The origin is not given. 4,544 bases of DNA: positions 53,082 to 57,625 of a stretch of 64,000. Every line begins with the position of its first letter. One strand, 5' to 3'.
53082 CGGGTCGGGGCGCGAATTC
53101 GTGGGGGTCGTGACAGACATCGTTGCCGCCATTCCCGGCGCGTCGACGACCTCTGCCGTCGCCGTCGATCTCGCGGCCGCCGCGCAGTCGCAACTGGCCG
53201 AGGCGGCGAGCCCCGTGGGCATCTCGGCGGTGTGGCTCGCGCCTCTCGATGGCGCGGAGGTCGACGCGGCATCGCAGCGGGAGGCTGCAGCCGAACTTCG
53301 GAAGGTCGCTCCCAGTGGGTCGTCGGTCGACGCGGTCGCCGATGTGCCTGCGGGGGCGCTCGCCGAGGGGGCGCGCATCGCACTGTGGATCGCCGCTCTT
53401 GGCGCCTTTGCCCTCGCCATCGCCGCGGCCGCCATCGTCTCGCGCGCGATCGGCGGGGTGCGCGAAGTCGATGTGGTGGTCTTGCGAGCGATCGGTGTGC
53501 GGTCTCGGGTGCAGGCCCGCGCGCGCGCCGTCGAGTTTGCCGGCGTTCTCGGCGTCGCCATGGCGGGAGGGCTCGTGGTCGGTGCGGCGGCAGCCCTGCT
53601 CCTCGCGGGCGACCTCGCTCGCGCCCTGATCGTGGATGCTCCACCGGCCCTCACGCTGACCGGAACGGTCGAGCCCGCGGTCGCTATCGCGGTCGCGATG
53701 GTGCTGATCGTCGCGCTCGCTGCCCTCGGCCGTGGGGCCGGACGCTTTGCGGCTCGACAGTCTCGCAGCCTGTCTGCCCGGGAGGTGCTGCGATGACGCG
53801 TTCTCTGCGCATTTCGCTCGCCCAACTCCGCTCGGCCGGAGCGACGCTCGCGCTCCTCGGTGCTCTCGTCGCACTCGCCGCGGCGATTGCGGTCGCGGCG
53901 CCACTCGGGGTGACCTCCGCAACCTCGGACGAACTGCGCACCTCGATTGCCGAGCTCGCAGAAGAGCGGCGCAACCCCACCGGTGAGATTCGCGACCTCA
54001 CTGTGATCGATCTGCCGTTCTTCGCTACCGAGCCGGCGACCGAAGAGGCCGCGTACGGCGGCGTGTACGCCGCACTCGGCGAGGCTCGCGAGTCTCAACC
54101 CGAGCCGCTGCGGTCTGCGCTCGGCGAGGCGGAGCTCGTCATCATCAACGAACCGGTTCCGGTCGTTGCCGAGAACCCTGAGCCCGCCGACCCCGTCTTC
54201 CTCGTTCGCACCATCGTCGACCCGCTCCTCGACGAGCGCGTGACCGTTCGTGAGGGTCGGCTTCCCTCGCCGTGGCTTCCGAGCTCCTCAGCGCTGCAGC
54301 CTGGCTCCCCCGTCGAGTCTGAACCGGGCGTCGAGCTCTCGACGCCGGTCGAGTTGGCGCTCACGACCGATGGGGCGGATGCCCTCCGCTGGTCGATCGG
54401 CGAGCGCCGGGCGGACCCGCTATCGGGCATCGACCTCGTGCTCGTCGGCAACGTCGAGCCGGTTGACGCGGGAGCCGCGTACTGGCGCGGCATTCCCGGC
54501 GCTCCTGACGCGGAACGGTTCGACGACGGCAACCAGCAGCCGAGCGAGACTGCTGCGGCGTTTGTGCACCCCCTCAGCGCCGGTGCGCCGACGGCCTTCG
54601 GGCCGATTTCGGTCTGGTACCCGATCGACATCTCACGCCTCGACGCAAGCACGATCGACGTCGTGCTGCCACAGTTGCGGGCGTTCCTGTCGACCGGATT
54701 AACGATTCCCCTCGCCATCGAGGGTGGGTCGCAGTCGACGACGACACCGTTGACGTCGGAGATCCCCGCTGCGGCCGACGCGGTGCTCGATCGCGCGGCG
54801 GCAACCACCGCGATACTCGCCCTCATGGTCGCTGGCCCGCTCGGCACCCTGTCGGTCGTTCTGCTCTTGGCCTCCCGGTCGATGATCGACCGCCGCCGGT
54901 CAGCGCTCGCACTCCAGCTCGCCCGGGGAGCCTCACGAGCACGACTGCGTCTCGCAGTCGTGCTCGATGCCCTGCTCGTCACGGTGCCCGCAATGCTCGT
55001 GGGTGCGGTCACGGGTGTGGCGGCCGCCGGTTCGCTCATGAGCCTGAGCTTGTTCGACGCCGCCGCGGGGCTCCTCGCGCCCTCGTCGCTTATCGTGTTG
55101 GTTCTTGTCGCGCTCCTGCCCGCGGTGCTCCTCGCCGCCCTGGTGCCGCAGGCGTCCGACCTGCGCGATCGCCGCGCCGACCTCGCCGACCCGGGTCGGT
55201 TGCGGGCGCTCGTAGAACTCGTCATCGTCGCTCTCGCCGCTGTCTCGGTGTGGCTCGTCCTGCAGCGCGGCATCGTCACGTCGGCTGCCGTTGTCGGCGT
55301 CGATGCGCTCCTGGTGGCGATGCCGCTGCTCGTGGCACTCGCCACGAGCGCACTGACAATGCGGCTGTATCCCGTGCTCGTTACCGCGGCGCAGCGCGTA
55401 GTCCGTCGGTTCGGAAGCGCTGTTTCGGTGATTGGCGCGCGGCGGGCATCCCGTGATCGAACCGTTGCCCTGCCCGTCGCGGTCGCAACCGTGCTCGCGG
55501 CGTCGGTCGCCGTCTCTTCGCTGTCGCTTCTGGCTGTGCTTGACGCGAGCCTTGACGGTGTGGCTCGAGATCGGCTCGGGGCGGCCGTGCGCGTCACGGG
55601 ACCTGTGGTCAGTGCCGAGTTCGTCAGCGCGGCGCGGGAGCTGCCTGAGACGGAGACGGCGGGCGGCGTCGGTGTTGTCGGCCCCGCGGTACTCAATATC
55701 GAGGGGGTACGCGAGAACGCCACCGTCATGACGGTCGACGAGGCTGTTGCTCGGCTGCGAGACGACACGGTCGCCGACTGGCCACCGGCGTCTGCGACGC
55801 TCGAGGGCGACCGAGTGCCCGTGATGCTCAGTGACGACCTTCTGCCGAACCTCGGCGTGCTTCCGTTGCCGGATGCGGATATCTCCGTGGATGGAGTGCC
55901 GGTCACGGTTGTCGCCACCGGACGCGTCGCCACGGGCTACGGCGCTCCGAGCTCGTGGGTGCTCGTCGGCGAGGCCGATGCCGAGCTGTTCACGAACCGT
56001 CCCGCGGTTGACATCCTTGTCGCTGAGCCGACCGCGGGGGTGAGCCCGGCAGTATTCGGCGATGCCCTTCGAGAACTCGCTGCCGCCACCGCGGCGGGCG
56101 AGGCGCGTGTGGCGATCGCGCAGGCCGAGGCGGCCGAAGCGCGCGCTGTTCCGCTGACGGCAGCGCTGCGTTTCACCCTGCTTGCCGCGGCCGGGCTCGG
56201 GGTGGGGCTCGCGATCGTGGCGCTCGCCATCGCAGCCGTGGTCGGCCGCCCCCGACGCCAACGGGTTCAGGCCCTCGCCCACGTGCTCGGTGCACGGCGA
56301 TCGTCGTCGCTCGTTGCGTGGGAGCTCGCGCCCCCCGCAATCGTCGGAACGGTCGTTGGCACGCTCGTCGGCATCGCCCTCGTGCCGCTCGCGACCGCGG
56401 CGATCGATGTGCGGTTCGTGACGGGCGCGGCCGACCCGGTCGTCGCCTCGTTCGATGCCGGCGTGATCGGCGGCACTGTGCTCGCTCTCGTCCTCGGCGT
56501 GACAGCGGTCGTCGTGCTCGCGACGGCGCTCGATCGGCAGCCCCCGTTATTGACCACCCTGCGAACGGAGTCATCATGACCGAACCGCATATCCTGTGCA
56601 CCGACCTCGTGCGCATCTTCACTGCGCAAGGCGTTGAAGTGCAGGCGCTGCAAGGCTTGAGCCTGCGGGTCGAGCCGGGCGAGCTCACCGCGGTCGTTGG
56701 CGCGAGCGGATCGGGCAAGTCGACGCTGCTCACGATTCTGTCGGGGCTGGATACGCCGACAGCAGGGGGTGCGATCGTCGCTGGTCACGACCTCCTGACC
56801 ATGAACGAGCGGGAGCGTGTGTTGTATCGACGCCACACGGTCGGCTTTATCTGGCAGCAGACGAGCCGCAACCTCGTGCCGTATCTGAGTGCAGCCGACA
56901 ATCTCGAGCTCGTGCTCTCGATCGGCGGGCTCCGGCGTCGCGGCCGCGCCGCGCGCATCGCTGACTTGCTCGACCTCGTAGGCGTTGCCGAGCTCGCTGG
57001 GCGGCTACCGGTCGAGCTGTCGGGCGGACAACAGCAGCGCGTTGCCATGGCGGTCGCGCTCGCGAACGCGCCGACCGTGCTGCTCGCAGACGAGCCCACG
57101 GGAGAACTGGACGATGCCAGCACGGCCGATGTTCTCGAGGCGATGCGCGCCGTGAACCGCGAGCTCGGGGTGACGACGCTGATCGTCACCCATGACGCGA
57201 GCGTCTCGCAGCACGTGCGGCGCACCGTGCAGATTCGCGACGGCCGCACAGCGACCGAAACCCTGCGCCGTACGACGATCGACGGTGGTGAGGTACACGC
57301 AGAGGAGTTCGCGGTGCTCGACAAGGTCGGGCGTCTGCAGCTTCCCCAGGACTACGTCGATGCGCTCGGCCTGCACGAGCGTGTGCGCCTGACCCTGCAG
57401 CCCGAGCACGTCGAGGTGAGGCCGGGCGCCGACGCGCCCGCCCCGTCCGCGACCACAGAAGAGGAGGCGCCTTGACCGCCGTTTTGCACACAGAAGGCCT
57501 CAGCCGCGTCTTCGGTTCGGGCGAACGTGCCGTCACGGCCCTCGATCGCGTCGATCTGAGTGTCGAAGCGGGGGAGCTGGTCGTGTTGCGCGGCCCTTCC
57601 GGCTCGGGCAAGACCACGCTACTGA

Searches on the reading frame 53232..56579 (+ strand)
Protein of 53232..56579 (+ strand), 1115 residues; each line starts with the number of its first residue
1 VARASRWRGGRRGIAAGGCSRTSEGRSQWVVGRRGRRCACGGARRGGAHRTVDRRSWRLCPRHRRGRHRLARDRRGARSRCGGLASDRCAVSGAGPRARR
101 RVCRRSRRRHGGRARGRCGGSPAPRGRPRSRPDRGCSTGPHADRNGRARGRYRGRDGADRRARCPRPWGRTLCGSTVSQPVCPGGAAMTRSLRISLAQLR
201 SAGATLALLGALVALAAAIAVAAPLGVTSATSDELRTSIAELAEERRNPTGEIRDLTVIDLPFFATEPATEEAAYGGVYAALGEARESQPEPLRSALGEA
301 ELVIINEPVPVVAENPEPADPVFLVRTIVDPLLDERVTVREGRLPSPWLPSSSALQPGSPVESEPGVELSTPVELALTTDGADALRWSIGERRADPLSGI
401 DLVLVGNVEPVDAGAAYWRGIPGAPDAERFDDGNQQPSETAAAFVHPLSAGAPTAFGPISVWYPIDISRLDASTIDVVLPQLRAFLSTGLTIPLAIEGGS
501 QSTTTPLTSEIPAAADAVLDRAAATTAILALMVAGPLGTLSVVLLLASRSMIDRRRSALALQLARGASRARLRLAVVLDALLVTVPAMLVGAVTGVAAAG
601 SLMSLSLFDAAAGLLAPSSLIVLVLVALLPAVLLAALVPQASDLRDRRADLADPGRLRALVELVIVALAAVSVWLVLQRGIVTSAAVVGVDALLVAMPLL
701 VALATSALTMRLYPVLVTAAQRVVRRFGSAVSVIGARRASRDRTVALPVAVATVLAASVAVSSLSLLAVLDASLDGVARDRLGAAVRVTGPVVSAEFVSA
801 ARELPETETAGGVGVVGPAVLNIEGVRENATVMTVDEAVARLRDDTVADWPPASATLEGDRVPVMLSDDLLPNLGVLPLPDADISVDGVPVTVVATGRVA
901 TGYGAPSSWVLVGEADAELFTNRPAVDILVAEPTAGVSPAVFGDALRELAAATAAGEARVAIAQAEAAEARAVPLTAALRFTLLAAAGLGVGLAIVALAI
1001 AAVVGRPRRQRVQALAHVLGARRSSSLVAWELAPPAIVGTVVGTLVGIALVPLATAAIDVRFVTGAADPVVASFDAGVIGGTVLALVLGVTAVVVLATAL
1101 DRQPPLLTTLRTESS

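Call 76: search_protein_families(library=pfam, proteins=[window:53232-56579:+], max_evalue=0.0001)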
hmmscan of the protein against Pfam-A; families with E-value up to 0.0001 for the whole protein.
window:53232-56579:+ (1115 aa): 1 family
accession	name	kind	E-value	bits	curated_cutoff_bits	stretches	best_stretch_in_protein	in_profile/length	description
PF02687.27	FtsX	-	6.3e-11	42.8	25.5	2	541-637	12-109/120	FtsX-like permease C-terminal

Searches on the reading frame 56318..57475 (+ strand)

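Call 76: search_protein_families(library=pfam, proteins=[window:56318-57475:+], max_evalue=0.0001)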
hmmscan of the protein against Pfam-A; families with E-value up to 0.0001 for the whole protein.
window:56318-57475:+ (385 aa): 3 families
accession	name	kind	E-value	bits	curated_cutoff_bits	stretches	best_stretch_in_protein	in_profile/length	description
PF00005.33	ABC_tran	-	3.3e-29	102.7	25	1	111-261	1-136/137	ABC transporter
PF13304.12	AAA_21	-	2.4e-06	28.3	27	0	123-144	1-22/304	AAA domain, putative AbiEii toxin, Type IV TA system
PF02463.25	SMC_N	-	1e-05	25.5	40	0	232-309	135-214/220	RecF/RecN/SMC N terminal domain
